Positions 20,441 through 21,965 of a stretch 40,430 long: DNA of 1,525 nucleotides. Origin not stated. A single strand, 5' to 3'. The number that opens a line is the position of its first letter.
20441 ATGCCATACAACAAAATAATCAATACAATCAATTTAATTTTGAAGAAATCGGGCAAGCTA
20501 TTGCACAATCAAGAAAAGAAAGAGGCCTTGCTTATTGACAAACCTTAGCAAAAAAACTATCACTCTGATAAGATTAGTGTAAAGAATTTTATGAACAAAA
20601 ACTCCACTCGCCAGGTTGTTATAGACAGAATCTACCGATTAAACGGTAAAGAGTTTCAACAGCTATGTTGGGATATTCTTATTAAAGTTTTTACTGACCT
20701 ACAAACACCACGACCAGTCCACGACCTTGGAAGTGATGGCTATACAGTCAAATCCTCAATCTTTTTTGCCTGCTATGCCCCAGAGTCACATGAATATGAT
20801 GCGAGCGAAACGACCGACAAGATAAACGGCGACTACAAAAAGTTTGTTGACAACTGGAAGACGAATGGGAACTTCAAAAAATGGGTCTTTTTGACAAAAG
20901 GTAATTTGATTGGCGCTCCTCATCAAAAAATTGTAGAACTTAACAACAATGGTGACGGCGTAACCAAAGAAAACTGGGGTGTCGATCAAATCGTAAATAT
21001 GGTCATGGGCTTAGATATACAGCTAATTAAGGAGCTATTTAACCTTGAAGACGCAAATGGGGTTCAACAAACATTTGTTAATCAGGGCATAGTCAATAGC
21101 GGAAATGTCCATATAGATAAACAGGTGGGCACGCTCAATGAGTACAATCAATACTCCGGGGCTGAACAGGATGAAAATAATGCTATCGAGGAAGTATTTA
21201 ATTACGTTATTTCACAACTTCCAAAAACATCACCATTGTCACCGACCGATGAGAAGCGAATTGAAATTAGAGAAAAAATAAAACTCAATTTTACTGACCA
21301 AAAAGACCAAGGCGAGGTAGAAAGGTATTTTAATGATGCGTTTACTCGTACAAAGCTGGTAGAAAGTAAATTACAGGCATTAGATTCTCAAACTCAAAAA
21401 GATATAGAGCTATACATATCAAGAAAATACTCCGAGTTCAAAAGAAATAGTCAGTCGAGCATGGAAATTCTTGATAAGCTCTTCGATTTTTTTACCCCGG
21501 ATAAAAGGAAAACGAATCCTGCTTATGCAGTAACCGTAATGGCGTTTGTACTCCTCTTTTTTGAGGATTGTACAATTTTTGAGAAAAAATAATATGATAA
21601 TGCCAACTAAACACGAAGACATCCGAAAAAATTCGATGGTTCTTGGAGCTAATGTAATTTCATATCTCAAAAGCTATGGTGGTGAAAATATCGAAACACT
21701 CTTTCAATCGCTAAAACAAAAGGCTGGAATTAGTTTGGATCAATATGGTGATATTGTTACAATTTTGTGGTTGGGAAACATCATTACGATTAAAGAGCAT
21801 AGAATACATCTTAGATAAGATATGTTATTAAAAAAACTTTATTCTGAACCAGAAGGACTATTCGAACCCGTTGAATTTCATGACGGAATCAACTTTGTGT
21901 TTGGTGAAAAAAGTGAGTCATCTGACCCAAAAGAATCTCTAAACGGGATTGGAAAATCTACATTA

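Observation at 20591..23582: Candidate ABC-three-component (ABC-3C) conflict system with an unassigned effector, inside a mobile island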

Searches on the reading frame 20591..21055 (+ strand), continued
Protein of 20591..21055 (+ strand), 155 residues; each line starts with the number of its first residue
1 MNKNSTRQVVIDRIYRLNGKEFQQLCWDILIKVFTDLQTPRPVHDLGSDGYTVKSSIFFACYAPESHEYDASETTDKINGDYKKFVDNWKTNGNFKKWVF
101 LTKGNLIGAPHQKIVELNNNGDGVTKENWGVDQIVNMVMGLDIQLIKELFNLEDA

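Call 75: fold_search(model_id=the predicted structure, library=viral)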
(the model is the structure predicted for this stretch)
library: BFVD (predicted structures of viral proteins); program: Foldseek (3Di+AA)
matches with E <= 10: 435; with E <= 0.001: 1
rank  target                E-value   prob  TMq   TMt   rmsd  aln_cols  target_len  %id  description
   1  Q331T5                1.2e-04  1.00  0.62  0.48   4.2       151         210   12  (no name in the UniProt tables at hand)
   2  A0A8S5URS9            1.1e-03  1.00  0.59  0.31   3.4       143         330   17  Restriction endonuclease [Siphoviridae sp. cthae16]
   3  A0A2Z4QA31            2.7e-03  1.00  0.57  0.41   3.5       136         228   18  (no name in the UniProt tables at hand)
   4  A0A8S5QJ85            4.9e-03  1.00  0.57  0.33   4.6       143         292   15  Restriction endonuclease [Siphoviridae sp. ctezl47]
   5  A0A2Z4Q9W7            5.5e-03  1.00  0.57  0.42   3.4       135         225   15  (no name in the UniProt tables at hand)
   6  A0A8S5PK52            9.8e-03  1.00  0.60  0.41   4.3       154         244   14  Restriction endonuclease [Siphoviridae sp. ctXBp18]
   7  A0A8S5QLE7            2.6e-02  1.00  0.55  0.34   3.5       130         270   17  Restriction endonuclease [Siphoviridae sp. ctVCm11]
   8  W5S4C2                4.4e-02  0.69  0.33  0.25  10.3       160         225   10  RNA polymerase II RPB5 subunit [Pithovirus sibericum]
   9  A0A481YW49            5.2e-02  0.85  0.39  0.32   5.9       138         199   11  DNA-directed RNA polymerase subunit 5 [Marseillevirus LCMAC103]
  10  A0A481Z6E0            6.2e-02  0.60  0.32  0.23  10.7       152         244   13  DNA-directed RNA polymerase subunit 5 [Pithovirus LCPAC104]
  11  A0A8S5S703            8.7e-02  0.98  0.55  0.25   5.8       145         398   16  Restriction endonuclease [Siphoviridae sp. ctVDy27]
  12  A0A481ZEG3            1.1e-01  0.94  0.30  0.23   4.2        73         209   14  DNA-directed RNA polymerase subunit 5 [Pithovirus LCPAC406]
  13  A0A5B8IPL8            1.4e-01  0.47  0.39  0.30  15.4       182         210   10  RNA polymerase Rpb5, C-terminal domain protein [Mimiviridae sp. ChoanoV1]
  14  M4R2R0                2.2e-01  0.11  0.22  0.10  14.8       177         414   12  (no name in the UniProt tables at hand)
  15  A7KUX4                2.6e-01  0.28  0.36  0.23   7.5       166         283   13  (no name in the UniProt tables at hand)
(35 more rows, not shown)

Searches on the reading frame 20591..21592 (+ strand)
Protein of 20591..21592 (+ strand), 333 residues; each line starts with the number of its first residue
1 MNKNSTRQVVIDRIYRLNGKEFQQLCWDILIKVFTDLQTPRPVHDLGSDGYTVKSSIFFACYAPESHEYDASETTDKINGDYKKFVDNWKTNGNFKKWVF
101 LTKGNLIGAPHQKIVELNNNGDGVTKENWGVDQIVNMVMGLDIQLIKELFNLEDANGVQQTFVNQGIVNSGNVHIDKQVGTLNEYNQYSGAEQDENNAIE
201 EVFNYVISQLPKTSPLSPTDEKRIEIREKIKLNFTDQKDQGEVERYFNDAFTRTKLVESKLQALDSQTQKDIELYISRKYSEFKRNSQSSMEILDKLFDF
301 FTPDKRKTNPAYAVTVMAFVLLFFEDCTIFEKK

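Call 3: search_protein_families(library=pfam, proteins=[window:20591-21589:+], max_evalue=1)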
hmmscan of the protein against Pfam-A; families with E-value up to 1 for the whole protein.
window:20591-21589:+ (333 aa): 3 families
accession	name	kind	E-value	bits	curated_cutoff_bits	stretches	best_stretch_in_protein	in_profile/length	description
PF20275.3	CTD10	-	4.9e-05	24.3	28.1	1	200-331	4-134/134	C-terminal domain 10 of the ABC-three component (ABC-3C) systems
PF06248.19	Zw10_N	-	0.12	13.4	26.3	1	267-296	7-36/93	Centromere/kinetochore Zw10 N-terminal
PF20277.3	CTD11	-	0.54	11.2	27.7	1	198-328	9-136/138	C-terminal domain 11 of the ABC-three component (ABC-3C) systems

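Call 4: search_protein_families(library=padloc, proteins=[window:20591-21589:+], max_evalue=1)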
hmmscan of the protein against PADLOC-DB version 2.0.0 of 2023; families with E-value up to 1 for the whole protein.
window:20591-21589:+ (333 aa): 1 family
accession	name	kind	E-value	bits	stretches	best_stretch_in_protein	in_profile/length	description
PDLC04772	PDC-M68A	-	1.8e-06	26.1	1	199-332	124-252/253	-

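Call 5: search_protein_families(library=ncbifam, proteins=[window:20591-21589:+], max_evalue=1)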
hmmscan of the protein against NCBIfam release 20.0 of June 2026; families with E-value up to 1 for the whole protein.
window:20591-21589:+ (333 aa): 0 families

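Call 10: search_solved_structures(query=window:20591-21589:+, max_evalue=10)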
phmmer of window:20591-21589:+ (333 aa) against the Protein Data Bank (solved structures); distinct sequences matched with E-value up to 10: 4.
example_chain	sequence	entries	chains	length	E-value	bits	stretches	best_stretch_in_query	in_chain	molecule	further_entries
1mas_A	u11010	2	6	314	1.1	11.6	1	156-220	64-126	INOSINE-URIDINE NUCLEOSIDE N-RIBOHYDROLASE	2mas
7sq5_A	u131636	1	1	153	4.9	9.6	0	200-245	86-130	Designed trefoil knot protein, variant 3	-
7sq4_A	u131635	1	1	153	5.3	9.5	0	192-245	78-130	Designed trefoil knot protein, variant 2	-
7sq3_A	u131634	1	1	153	7.3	9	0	192-245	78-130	Designed trefoil knot protein, variant 1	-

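Call 14: find_homologous_proteins(query=window:20591-21589:+, max_evalue=0.001)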
Query window:20591-21589:+ (333 aa): 22 proteins with E <= 0.001 among 871 candidates.
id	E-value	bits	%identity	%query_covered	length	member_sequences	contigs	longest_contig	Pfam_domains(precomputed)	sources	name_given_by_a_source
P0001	2.3e-221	752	100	100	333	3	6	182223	-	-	-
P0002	1.6e-155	535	71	100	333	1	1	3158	-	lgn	-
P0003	2.6e-150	518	68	100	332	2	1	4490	-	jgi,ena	-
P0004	4.3e-139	481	63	100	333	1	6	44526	-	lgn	-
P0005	5.2e-121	422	56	100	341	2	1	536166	-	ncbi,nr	ncbi:hypothetical protein HGA91_00535 [candidate division WWE3 bacterium]|nr:hypothetical protein [c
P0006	1.1e-83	299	46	100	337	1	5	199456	-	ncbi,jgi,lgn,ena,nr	ncbi:MAG: hypothetical protein PHP97_01120 [Candidatus Shapirobacteria bacterium]|jgi:hypothetical p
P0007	8.4e-83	296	44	100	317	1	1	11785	-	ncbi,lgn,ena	-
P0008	4.1e-81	291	44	100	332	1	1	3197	-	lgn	-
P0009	5.9e-67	244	39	98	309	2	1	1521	-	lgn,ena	-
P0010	2.5e-56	209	37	100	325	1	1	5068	-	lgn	-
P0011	2.6e-56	209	36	97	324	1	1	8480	-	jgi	jgi:hypothetical protein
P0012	5.8e-55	205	35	100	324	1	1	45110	-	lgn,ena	-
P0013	1.2e-54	204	36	100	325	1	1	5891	-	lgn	-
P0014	3.8e-54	202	36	100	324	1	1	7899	-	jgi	jgi:hypothetical protein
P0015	7.2e-54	201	38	100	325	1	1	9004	-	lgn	-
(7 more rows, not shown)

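Call 19: find_encoding_contigs(protein=window:20591-21592:+, flank=10000, max_places=4)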
Protein window:20591-21592:+ (333 aa): 10 contigs read that carry it; 4 places shown.
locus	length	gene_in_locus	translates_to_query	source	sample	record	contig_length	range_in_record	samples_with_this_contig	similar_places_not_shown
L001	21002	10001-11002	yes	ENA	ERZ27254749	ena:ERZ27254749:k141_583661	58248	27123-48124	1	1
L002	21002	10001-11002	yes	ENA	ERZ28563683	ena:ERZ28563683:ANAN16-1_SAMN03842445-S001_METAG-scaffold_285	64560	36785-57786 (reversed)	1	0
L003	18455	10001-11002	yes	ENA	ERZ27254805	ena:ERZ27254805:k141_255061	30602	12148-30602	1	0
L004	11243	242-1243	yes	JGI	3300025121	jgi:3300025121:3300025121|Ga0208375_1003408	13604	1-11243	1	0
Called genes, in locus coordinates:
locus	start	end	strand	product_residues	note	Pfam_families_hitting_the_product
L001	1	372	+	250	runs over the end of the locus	PF00950:ABC-3, PF01032:FecCD (faint)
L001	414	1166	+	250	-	PF02535:Zip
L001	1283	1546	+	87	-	PF17253:DUF5320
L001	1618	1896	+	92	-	PF02001:DUF134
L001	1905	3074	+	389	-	PF07907:YibE_F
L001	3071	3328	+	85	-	PF22277:EncFtn-like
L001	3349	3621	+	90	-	PF00085:Thioredoxin, PF14595:Thioredoxin_9 (weak)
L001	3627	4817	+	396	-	-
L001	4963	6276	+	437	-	PF00239:Resolvase, PF07508:Recombinase, PF13408:Zn_ribbon_recom (weak)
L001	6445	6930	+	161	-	-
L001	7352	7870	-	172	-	-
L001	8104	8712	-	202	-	PF04263:TPK_catalytic, PF04265:TPK_B1_binding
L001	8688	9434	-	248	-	PF18912:DZR_2, PF00156:Pribosyltran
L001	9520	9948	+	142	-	-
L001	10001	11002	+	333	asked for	-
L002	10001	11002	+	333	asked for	-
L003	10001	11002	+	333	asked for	-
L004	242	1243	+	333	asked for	-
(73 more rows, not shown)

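Call 20: predict_structure(alignment_id=A1)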
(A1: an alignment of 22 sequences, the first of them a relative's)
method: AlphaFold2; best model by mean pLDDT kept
length: 333 residues; sequences in the alignment: 22
mean_pLDDT: 79.9   pTM: 0.46
mean pLDDT of the five models: 79.9, 79.2, 78.4, 78.3, 77.2
residues with pLDDT >= 90: 109; 70-90: 166; 50-70: 20; < 50: 38
segments of 3 or more residues with pLDDT < 50: 155-192
pLDDT, mean of each block of 10 residues (from residue 1): 74 86 89 84 66 91 81 90 87 87 85 90 91 90 87 49 30 32 35 64 81 84 90 93 91 91 84 88 88 92 82 91 93 74
secondary structure, 60 per line:
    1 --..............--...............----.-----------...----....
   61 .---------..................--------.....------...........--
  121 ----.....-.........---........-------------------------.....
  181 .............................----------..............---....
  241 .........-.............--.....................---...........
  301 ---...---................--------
elements in order: H3-16 H19-33 E50-52 E57-61 H71-88 E97-101 H108-118 E125-129 H131-139 H143-150 H176-209 H220-233 H237-249 H251-263 H266-286 H290-300 H310-325

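Call 22: fold_search(model_id=the predicted structure, library=pdb)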
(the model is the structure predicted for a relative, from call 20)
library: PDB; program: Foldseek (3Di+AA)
matches with E <= 10: 274; with E <= 0.001: 0
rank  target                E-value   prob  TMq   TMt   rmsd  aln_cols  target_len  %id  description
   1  5a07_B                1.1e-01  0.66  0.17  0.14  13.8       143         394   12  X-ray structure of the mannosyltransferase Ktr4p from S. cerevisiae in complex with GDP (released 2015-08-26)
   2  7edb_B                1.9e-01  0.95  0.29  0.28   5.1       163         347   15  EcoT38I restriction endonuclease complexed with DNA (released 2022-03-16)
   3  8kgf_A                2.6e-01  0.11  0.11  0.04  21.3       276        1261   12  Structure of AmCas12a with crRNA (released 2024-09-04)
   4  5a08_B                3.4e-01  0.44  0.17  0.15  13.9       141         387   13  X-ray structure of the mannosyltransferase Ktr4p from S. cerevisiae (released 2015-08-26)
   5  5a07_A                3.4e-01  0.41  0.17  0.14  14.2       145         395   14  X-ray structure of the mannosyltransferase Ktr4p from S. cerevisiae in complex with GDP (released 2015-08-26)
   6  9a6c_B                3.4e-01  0.28  0.26  0.18  24.8       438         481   11  Integrative model of YYDD-YYDB by crosslinking MS and deep learning (released 2024-09-18)
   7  7stb_D                4.8e-01  0.12  0.15  0.15  18.9       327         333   10  Closed state of Rad24-RFC:9-1-1 bound to a 5' ss/dsDNA junction (released 2022-03-23)
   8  3puf_J                6.4e-01  0.51  0.14  0.17   9.7       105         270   12  Crystal structure of human RNase H2 complex (released 2010-12-22)
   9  7scl_B                6.4e-01  0.33  0.14  0.16  10.3       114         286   15  The X-ray crystal structure of Staphylococcus aureus Fatty Acid Kinase B1 (FakB1) mutant R173A in complex with Palmita (released 2021-10-27)
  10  3kio_A                6.7e-01  0.47  0.14  0.18   8.1       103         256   16  mouse RNase H2 complex (released 2009-11-17)
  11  8q3b_E                7.1e-01  0.77  0.24  0.36   5.5       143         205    7  The closed state of the ASFV apo-RNA polymerase (released 2024-02-14)
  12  7z6h_E                7.4e-01  0.11  0.19  0.19  16.4       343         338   10  Structure of DNA-bound human RAD17-RFC clamp loader and 9-1-1 checkpoint clamp (released 2022-05-04)
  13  3puf_M                7.8e-01  0.41  0.14  0.17   9.3       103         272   13  Crystal structure of human RNase H2 complex (released 2010-12-22)
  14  5woo_B                8.6e-01  0.25  0.14  0.16  10.5       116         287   16  The crystal structure of the Staphylococcus aureus Fatty acid Kinase (Fak) B1 protein loaded with Myristic acid (C14:0 (released 2018-11-21)
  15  3puf_A                1.1e+00  0.38  0.15  0.18   9.9       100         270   15  Crystal structure of human RNase H2 complex (released 2010-12-22)
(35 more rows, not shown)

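Call 35: search_protein_families(library=pfam, alignment_id=A3, max_evalue=0.001)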
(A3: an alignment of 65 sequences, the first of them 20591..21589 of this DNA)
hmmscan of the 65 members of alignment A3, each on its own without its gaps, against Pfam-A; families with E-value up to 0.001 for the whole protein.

A. member 1, window:20591-21589:+ (333 aa): 1 family
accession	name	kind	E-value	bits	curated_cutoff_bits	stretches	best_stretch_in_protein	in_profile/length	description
PF20275.3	CTD10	-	4.9e-05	24.3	28.1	1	200-331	4-134/134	C-terminal domain 10 of the ABC-three component (ABC-3C) systems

B. families by the number of members that match (of 65 scanned): 5 families
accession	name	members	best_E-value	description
PF21941.2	SMEK_N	14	1.5e-39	SMEK domain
PF20275.3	CTD10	5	1.3e-05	C-terminal domain 10 of the ABC-three component (ABC-3C) systems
PF20277.3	CTD11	2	3.6e-05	C-terminal domain 11 of the ABC-three component (ABC-3C) systems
PF10173.14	Mit_KHE1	1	7.6e-05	Mitochondrial K+-H+ exchange-related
PF08700.17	VPS51_Exo84_N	1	0.0007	Vps51/EXO84/COG1 N-terminal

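Call 52: search_protein_families(library=phrogs, proteins=[window:20591-21589:+], max_evalue=0.01)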
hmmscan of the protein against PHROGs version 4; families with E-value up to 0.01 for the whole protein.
window:20591-21589:+ (333 aa): 0 families

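Call 71: search_dna_similar(query=window:20591-21589:+, collection=plasmids, mode=protein, max_evalue=0.001, max_rows=15)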
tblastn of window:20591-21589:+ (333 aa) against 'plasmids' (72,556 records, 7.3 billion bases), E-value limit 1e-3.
No match.

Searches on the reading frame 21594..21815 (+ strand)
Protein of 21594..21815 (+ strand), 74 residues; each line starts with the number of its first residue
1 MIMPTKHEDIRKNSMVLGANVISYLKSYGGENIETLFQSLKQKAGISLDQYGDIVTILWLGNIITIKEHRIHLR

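Call 3: search_protein_families(library=pfam, proteins=[window:21594-21815:+], max_evalue=1)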
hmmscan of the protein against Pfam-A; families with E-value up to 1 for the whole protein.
window:21594-21815:+ (74 aa): 1 family
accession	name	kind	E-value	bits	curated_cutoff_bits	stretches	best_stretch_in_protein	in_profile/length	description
PF20293.4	MC6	-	0.0019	18.6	27.2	1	3-60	1-61/76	ABC-three component (ABC-3C) system Middle Component 6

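Call 4: search_protein_families(library=padloc, proteins=[window:21594-21815:+], max_evalue=1)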
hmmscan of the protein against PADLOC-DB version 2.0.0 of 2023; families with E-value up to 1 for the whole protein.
window:21594-21815:+ (74 aa): 0 families

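Call 5: search_protein_families(library=ncbifam, proteins=[window:21594-21815:+], max_evalue=1)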
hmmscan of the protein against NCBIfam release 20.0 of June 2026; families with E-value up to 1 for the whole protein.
window:21594-21815:+ (74 aa): 1 family
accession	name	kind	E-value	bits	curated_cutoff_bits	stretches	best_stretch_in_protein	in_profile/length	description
NF008604.1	PRK11573.1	equivalog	0.0037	16.2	475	1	5-63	262-321/428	hypothetical protein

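Call 36: search_protein_families(library=pfam, alignment_id=A4, max_evalue=0.01)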
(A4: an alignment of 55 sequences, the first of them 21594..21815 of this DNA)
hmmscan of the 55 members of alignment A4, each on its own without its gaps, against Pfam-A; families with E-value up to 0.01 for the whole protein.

A. member 1, window:21594-21815:+ (74 aa): 1 family
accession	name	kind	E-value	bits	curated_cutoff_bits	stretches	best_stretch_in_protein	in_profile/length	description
PF20293.4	MC6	-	0.0019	18.6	27.2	1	3-60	1-61/76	ABC-three component (ABC-3C) system Middle Component 6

B. families by the number of members that match (of 55 scanned): 6 families
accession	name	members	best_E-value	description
PF20293.4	MC6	54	2.3e-13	ABC-three component (ABC-3C) system Middle Component 6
PF20292.4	MC7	18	1.2e-05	ABC-three component (ABC-3C) system Middle Component 7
PF01475.25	FUR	3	0.00037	Ferric uptake regulator family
PF12329.13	TMF_DNA_bd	1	0.0033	TATA element modulatory factor 1 DNA binding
PF18746.6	aGPT-Pplase3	1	0.0042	Alpha-glutamyl/putrescinyl thymine pyrophosphorylase clade 3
PF24926.1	ACT_ACR9_C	1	0.0074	ACT domain-containing protein ACR9, C-terminal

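Call 52: search_protein_families(library=phrogs, proteins=[window:21594-21815:+], max_evalue=0.01)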
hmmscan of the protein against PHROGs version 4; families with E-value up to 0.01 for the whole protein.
window:21594-21815:+ (74 aa): 0 families

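Call 67: search_solved_structures(query=A4, max_evalue=10)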
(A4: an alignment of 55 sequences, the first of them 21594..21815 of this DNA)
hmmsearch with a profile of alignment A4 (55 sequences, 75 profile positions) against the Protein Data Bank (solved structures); distinct sequences matched with E-value up to 10: 10.
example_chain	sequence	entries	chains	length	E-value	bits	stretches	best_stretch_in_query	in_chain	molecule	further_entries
6dk4_A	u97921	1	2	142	0.016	18.6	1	21-58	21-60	Ferric uptake regulation protein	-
8j6w_A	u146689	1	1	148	1.7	12.1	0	23-63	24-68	Ferric uptake regulation protein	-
3vjd_A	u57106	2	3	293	2.1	11.9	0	24-54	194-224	Dehydrosqualene synthase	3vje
8fjg_A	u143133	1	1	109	3.7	11.1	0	23-52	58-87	H12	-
3mse_B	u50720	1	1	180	4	11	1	6-49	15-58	Calcium-dependent protein kinase, putative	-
4e9u_A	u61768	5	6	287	4.2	10.9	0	24-54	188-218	Dehydrosqualene synthase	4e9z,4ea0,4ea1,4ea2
3adz_A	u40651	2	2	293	4.7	10.7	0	24-54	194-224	Dehydrosqualene synthase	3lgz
4f6v_A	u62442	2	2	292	4.9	10.7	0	24-54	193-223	Dehydrosqualene synthase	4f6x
2zco_A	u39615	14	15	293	5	10.6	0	24-54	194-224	Dehydrosqualene synthase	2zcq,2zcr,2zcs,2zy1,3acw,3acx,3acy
3ae0_A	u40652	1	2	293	5.2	10.6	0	24-54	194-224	Dehydrosqualene synthase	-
